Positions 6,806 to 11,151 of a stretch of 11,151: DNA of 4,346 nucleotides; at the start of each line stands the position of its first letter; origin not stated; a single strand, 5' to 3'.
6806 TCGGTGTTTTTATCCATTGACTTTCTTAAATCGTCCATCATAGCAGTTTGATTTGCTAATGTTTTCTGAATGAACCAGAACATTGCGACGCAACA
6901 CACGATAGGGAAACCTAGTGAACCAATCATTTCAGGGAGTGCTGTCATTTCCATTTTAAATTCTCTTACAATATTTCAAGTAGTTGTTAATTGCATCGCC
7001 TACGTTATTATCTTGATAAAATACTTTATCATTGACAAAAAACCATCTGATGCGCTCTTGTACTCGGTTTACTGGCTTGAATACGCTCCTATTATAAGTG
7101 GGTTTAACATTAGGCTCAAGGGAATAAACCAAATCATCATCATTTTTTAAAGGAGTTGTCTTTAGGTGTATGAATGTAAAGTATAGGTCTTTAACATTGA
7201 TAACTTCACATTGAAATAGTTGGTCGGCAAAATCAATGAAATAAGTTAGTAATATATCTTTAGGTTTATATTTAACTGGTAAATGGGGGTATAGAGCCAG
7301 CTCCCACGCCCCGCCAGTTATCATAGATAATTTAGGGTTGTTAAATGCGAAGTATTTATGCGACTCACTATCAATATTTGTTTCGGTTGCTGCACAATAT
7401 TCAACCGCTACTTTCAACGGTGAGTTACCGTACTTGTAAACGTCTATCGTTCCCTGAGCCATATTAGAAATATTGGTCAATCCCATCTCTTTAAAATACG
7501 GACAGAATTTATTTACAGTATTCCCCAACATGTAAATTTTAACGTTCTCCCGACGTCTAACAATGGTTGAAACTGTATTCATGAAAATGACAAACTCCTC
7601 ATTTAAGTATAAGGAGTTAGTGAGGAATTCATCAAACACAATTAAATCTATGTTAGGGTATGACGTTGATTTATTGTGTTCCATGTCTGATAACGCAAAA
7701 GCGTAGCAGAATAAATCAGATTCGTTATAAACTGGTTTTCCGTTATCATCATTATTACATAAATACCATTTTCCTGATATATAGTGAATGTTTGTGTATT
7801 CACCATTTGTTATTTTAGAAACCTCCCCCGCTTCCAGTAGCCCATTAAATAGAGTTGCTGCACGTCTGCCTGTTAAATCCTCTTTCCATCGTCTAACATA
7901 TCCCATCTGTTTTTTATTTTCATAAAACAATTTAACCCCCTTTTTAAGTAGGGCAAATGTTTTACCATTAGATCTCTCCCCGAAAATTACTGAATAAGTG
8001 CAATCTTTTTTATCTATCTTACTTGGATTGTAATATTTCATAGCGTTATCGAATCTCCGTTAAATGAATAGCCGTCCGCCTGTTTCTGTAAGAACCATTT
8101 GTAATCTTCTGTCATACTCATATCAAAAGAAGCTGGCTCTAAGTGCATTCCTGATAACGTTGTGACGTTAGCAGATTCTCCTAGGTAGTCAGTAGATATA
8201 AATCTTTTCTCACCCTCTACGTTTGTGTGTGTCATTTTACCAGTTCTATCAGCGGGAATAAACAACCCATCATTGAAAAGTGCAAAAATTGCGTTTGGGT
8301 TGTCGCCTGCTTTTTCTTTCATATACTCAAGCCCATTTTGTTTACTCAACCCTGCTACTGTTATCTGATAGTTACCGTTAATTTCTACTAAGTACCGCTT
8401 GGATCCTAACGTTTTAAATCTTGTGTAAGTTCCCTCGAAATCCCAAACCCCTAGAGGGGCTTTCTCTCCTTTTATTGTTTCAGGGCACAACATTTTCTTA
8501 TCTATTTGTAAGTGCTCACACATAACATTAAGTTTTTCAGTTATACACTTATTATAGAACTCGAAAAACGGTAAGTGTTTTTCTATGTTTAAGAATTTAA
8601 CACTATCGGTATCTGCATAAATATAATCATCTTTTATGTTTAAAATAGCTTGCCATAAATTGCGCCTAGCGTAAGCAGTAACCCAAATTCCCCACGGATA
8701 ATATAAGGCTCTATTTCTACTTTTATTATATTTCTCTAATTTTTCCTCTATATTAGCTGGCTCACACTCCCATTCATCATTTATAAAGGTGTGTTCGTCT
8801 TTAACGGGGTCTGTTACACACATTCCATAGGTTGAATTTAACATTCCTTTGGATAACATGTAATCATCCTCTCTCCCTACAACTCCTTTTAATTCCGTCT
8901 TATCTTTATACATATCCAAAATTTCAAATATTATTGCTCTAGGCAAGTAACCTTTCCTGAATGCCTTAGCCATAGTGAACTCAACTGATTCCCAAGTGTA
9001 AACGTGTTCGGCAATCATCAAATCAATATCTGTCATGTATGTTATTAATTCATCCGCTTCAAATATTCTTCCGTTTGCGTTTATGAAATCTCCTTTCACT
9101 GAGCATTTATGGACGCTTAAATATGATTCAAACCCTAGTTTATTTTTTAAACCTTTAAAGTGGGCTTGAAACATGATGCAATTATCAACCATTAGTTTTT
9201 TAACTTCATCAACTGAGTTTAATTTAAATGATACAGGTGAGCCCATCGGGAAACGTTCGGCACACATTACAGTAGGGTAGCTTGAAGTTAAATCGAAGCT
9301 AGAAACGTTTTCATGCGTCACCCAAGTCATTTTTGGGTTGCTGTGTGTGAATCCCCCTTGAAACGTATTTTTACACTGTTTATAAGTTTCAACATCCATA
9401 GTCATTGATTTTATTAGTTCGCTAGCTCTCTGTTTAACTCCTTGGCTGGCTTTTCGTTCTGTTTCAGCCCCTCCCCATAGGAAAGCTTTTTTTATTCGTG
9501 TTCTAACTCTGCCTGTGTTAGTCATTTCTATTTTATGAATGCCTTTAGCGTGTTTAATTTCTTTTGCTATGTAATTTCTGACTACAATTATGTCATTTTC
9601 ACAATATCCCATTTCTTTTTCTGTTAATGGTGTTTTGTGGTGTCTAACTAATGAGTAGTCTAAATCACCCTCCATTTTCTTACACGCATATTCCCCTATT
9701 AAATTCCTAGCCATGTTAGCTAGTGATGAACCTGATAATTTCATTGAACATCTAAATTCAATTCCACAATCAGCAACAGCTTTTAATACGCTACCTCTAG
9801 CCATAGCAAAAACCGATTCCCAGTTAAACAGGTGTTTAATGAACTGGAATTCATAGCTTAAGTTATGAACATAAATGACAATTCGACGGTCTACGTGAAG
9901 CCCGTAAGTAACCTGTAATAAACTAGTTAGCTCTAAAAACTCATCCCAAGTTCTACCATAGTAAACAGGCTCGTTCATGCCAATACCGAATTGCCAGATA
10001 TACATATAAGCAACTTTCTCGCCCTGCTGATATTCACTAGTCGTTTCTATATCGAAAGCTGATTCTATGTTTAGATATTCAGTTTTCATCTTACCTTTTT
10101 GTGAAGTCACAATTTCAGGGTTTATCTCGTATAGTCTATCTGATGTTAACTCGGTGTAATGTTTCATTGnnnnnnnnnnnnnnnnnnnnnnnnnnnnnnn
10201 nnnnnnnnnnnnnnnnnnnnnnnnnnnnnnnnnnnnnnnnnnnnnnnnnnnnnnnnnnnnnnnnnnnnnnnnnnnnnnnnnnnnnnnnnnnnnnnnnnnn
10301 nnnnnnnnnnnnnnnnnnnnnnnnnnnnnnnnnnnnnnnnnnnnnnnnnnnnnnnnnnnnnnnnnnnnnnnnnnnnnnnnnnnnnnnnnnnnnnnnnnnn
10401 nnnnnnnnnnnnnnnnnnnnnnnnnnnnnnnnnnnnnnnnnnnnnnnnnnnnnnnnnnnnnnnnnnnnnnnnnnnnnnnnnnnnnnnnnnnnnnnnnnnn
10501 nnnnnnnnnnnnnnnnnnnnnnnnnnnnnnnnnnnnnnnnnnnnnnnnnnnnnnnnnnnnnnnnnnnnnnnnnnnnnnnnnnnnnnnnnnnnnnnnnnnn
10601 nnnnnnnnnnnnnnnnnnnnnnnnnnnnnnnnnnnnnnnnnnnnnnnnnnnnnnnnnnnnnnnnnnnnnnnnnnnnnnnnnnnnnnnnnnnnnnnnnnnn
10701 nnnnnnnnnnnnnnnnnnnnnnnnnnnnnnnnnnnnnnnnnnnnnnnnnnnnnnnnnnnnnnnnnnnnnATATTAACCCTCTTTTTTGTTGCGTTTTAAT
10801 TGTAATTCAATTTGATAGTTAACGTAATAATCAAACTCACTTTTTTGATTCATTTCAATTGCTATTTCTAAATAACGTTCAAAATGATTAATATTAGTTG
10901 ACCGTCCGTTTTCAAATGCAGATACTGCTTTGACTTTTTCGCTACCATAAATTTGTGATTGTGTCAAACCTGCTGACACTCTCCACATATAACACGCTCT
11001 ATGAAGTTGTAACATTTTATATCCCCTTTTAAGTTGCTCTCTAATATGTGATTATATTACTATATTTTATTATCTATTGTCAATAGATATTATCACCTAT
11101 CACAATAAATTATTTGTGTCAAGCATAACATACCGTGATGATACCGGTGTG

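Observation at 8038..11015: Regulator, terminal protein, polymerase and packaging ATPase are fused into one co-directional unit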

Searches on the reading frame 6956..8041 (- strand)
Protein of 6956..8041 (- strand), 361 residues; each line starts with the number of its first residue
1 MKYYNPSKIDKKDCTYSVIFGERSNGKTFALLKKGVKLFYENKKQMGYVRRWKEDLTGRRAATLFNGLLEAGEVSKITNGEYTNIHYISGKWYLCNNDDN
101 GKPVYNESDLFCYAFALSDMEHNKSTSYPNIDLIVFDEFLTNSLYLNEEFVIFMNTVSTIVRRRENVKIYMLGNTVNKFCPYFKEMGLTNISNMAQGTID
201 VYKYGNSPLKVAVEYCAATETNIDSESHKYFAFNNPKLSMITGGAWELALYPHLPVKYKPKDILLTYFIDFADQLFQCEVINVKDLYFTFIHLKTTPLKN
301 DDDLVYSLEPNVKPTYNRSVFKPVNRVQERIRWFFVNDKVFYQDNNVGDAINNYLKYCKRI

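Call 5: search_protein_families(library=pfam, proteins=[window:6956-8041:-], max_evalue=0.1)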
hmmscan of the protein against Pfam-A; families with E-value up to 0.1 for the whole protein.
window:6956-8041:- (361 aa): 1 family
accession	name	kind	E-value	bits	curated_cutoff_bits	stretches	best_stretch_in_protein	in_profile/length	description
PF05894.18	Podovirus_Gp16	-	5.2e-21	75.9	25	1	3-188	6-172/331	Podovirus DNA encapsidation protein (Gp16)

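Call 6: search_protein_families(library=phrogs, proteins=[window:6956-8041:-], max_evalue=0.01)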
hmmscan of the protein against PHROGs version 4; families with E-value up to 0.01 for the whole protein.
window:6956-8041:- (361 aa): 2 families
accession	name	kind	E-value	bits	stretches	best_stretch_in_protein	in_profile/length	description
phrog_2150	-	head and packaging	5.3e-31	109.1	1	2-206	6-197/341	terminase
phrog_31603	-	head and packaging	4e-13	50.4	1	3-188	8-203/366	terminase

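Call 33: find_related_loci(query=A1, collection=viral_contigs, flank=10000)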
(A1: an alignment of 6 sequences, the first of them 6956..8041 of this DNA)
Query A1 (361 aa) in viral_contigs; peptide patterns used: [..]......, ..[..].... (x = any residue, [..] = any of these).
170 stretches matched a pattern; 114 encode a relative of the query (tblastn E <= 1e-3); the best 80 are kept; 80 distinct loci.
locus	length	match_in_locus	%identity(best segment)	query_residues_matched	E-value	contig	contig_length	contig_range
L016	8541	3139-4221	80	1-361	0e+0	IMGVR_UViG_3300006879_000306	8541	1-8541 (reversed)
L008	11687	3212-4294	78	1-361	0e+0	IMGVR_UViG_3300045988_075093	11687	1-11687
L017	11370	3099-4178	70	1-359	5e-176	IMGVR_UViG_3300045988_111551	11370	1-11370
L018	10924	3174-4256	68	2-361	2e-173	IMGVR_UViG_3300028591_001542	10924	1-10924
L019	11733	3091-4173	69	1-360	2e-171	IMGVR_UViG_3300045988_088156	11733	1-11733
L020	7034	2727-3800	67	1-359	2e-171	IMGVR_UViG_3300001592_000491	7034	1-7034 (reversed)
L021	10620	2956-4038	68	1-360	2e-170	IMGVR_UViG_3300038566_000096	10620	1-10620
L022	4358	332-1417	66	1-361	2e-175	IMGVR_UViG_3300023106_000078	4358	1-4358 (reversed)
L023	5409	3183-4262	67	1-359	2e-172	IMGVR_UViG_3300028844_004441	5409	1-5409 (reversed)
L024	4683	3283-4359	66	1-360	3e-173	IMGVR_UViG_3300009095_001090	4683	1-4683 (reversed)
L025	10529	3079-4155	65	1-360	1e-165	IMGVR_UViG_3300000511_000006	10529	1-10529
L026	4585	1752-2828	65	2-359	5e-168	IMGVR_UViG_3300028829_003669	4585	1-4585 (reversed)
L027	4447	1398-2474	65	1-360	2e-167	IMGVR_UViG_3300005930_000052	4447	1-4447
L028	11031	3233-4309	64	1-359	7e-163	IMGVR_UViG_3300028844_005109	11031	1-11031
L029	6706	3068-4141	65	1-359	2e-163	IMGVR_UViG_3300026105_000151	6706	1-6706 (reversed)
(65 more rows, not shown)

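Call 79: search_solved_structures(query=window:6956-8041:-, max_evalue=0.001)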
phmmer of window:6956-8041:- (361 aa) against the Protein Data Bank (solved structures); distinct sequences matched with E-value up to 0.001: 3.
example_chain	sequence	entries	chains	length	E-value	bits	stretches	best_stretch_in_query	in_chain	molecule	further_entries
5hd9_A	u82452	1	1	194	4.6e-16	62.1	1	101-188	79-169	Encapsidation protein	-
7jqq_A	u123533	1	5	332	3.1e-15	59.4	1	101-188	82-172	DNA packaging protein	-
7jq6_A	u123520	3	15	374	4.6e-12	48.9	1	3-188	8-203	Encapsidation protein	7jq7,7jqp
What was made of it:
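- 6956..8041 (-): gp16-type DNA packaging ATPase. Pfam Podovirus_Gp16; PDB 5HD9 and 7JQQ (calls 5, 79).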

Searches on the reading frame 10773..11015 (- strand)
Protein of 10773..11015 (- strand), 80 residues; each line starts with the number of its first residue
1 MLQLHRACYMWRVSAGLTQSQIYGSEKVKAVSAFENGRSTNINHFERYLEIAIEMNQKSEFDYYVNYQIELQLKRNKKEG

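Call 5: search_protein_families(library=pfam, proteins=[window:10773-11015:-], max_evalue=0.1)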
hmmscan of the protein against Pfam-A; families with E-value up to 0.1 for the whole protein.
window:10773-11015:- (80 aa): 0 families

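Call 6: search_protein_families(library=phrogs, proteins=[window:10773-11015:-], max_evalue=0.01)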
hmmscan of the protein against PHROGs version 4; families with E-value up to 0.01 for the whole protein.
window:10773-11015:- (80 aa): 0 families

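Call 42: find_homologous_proteins(query=window:10773-11015:-, max_evalue=0.01)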
Query window:10773-11015:- (80 aa): 3 proteins with E <= 0.01 among 3 candidates.
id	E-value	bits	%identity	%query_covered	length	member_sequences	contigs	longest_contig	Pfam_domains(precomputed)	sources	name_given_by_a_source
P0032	2.0e-45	169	99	100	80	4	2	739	-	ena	-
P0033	9.2e-36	139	80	99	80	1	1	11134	-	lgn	-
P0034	1.1e-29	119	70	100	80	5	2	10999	-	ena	-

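Call 45: search_solved_structures(query=A2, max_evalue=10, show_alignments=3)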
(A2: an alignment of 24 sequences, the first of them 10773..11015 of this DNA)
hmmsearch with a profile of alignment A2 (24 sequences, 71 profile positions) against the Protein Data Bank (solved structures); distinct sequences matched with E-value up to 10: 58.
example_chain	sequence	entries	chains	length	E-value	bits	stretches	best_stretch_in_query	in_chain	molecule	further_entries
3qq6_A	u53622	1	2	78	0.066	16.1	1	2-44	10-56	HTH-type transcriptional regulator sinR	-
5tn0_A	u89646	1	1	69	0.07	16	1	2-44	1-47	HTH-type transcriptional regulator SinR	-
1b0n_A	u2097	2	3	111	0.15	14.9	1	2-40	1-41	PROTEIN (SINR PROTEIN) | HTH-TYPE TRANSCRIPTIONAL REGULATOR SINR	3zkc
6frk_u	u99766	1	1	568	0.16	14.8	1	34-70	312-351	Signal recognition particle subunit SRP68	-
7obr_u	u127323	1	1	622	0.19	14.6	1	34-70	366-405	Signal recognition particle subunit SRP68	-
7obq_u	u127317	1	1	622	0.21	14.5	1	34-70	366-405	Signal recognition particle subunit SRP68,Signal recognition particle subunit SRP68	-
8qvw_A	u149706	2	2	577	0.31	13.9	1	34-68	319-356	Signal recognition particle subunit SRP68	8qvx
7nfx_u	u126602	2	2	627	0.37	13.7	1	34-68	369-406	Signal recognition particle subunit SRP68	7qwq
2huj_A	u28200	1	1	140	0.59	13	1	15-62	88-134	Lin2004 protein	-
6br3_A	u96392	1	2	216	0.68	12.8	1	3-22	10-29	Nuclear receptor ROR-gamma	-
5w4r_A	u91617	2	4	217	0.68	12.8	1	3-22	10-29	Nuclear receptor ROR-gamma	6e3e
6b33_A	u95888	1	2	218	0.69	12.8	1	3-22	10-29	Nuclear receptor ROR-gamma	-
6b30_A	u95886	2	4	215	0.82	12.6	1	3-22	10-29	Nuclear receptor ROR-gamma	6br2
6q2w_A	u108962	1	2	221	0.9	12.4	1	3-22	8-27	Nuclear receptor ROR-gamma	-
5eth_A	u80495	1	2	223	1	12.3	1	3-22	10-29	Nuclear receptor ROR-gamma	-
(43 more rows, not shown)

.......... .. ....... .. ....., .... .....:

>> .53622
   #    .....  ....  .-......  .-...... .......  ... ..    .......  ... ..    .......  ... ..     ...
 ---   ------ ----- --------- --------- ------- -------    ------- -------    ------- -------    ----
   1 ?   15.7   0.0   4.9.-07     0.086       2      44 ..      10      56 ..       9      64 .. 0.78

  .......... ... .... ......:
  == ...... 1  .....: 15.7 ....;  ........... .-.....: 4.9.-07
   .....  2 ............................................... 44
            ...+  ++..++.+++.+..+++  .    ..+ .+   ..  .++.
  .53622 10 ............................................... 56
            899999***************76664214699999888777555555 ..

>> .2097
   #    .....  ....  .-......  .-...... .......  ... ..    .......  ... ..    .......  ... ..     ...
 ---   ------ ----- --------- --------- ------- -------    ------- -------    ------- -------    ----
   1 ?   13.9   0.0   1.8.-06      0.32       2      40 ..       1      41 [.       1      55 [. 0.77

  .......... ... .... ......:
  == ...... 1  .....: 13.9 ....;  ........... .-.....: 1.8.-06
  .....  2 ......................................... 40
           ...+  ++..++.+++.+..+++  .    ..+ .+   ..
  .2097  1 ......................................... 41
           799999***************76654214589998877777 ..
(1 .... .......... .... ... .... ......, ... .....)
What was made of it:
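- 10773..11015 (-): g1, 80-aa putative XRE-type helix-turn-helix protein. A family profile's best PDB hit is SinR, E 0.066 (call 45).
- Closest known: Restriction-modification controller. Different: The turn region is two residues shorter than the canonical motif, by my reading of the alignment in call 45.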

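Call 46: search_protein_families(library=pfam, alignment_id=A2, max_evalue=1)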
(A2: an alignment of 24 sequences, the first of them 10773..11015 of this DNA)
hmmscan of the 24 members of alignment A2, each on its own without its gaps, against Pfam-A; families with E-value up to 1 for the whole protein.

A. member 1, window:10773-11015:- (80 aa): 0 families

B. families by the number of members that match (of 24 scanned): 12 families
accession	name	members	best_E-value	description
PF12844.13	HTH_19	6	0.0043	Helix-turn-helix domain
PF13413.12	HTH_25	2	0.068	Helix-turn-helix domain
PF01381.28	HTH_3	1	0.0016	Helix-turn-helix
PF22937.1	PDXDC1-like_cen2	1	0.043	PDXDC1-like second central domain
PF11007.13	CotJA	1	0.071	Spore coat associated protein JA (CotJA)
PF17125.10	Methyltr_RsmF_N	1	0.094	N-terminal domain of 16S rRNA methyltransferase RsmF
PF18474.7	DUF5614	1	0.095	Family of unknown function (DUF5614)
PF23305.1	DUF7082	1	0.1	Domain of unknown function (DUF7082)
PF03976.20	PPK2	1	0.1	Polyphosphate kinase 2 (PPK2)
PF06983.19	3-dmu-9_3-mt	1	0.12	3-demethylubiquinone-9 3-methyltransferase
PF12536.13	DUF3734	1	0.18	Patatin phospholipase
PF13560.12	HTH_31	1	0.19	Helix-turn-helix domain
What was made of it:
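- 10773..11015 (-): Pfam HTH_19/HTH_3 hits are sub-threshold in relatives (call 46).
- On XRE-family helix-turn-helix regulators: Relatives give only sub-threshold hits: HTH_19 in 6 of 24 (best E 0.0043) and HTH_3 at E 0.0016 (call 46).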

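Call 62: predict_structure(alignment_id=A4)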
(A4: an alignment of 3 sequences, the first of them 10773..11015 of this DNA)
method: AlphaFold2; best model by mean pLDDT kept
length: 80 residues; sequences in the alignment: 3
mean_pLDDT: 92.2   pTM: 0.79
mean pLDDT of the five models: 92.2, 53.0, 48.7, 48.1, 45.4
residues with pLDDT >= 90: 64; 70-90: 12; 50-70: 4; < 50: 0
segments of 3 or more residues with pLDDT < 50: none
pLDDT, mean of each block of 10 residues (from residue 1): 86 97 95 93 95 98 94 80
secondary structure, 60 per line:
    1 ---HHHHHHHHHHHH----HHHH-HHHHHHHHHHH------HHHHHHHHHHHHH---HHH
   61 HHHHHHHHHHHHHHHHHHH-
elements in order: H4-15 H20-23 H25-35 H42-54 H58-79

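Call 68: fold_search(model_id=the predicted structure, library=pdb)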
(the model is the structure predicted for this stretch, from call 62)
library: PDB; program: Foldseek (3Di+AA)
matches with E <= 10: 71; with E <= 0.001: 0
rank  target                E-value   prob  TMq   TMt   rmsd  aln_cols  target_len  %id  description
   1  4i6u_D                4.7e-01  0.96  0.59  0.61   3.3        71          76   21  Crystal Structure of a Y37F mutant of the Restriction-Modification Controller Protein C.Esp1396I (released 2013-11-13)
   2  3f51_A                7.4e-01  0.93  0.61  0.54   3.6        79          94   14  Crystal Structure of the clp gene regulator ClgR from Corynebacterium glutamicum (released 2008-11-18)
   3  4pu7_B                7.8e-01  0.91  0.48  0.58   2.3        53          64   23  Shewanella oneidensis Toxin Antitoxin System Antitoxin Protein HipB Resolution 1.85 (released 2014-08-06)
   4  6jq1_B                7.8e-01  0.85  0.47  0.31   2.8        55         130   20  Crystal Structure of DdrO from Deinococcus geothermalis (released 2019-08-28)
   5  4fbi_C                8.2e-01  0.91  0.59  0.63   3.3        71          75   18  Crystal Structure of an R46A mutant of the Restriction-Modification Controller Protein C.Esp1396I (Trigonal Form) (released 2013-04-10)
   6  4pu4_D                8.2e-01  0.90  0.49  0.50   2.5        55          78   25  Shewanella oneidensis MR-1 Toxin Antitoxin System HipA, HipB and its operator DNA complex (space group P21) (released 2014-08-06)
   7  2b5a_A                8.7e-01  0.80  0.50  0.51   3.8        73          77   18  C.BclI, Control Element of the BclI Restriction-Modification System (released 2006-01-03)
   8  2b5a_C                8.7e-01  0.77  0.50  0.52   3.8        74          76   18  C.BclI, Control Element of the BclI Restriction-Modification System (released 2006-01-03)
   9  2b5a_B                9.2e-01  0.77  0.50  0.52   3.8        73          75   18  C.BclI, Control Element of the BclI Restriction-Modification System (released 2006-01-03)
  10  3f51_E                9.2e-01  0.57  0.47  0.41   6.3        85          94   12  Crystal Structure of the clp gene regulator ClgR from Corynebacterium glutamicum (released 2008-11-18)
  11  3f51_C                9.7e-01  0.89  0.62  0.56   3.6        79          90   14  Crystal Structure of the clp gene regulator ClgR from Corynebacterium glutamicum (released 2008-11-18)
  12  3d1n_N                9.7e-01  0.77  0.49  0.47   6.6        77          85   22  Structure of human Brn-5 transcription factor in complex with corticotrophin-releasing hormone gene promoter (released 2009-05-26)
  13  5woq_B                1.1e+00  0.75  0.58  0.55   3.9        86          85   13  Crystal structure of an XRE family protein transcriptional regulator from Mycobacterium smegmatis (released 2017-08-16)
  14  3eus_A                1.1e+00  0.69  0.50  0.48   4.1        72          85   19  The crystal structure of the DNA binding protein from Silicibacter pomeroyi (released 2008-11-25)
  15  4pu7_A                1.1e+00  0.84  0.49  0.54   2.3        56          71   23  Shewanella oneidensis Toxin Antitoxin System Antitoxin Protein HipB Resolution 1.85 (released 2014-08-06)
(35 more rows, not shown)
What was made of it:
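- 10773..11015 (-): The AF2 model has pLDDT 92, and its Foldseek hits are almost all XRE HTH proteins; the best is C.Esp1396I, probability 0.96 (calls 62, 68).
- On XRE-family helix-turn-helix regulators: The Foldseek list is almost entirely XRE-type HTH proteins; the best has probability 0.96 and TM 0.6 (calls 62, 68).
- Closest known: Restriction-modification controller. Same: Best fold matches for g1 (call 68).
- Calls 45, 46, 62 and 68. g1 is a predicted DNA-binding protein and the first gene transcribed (calls 45, 68).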
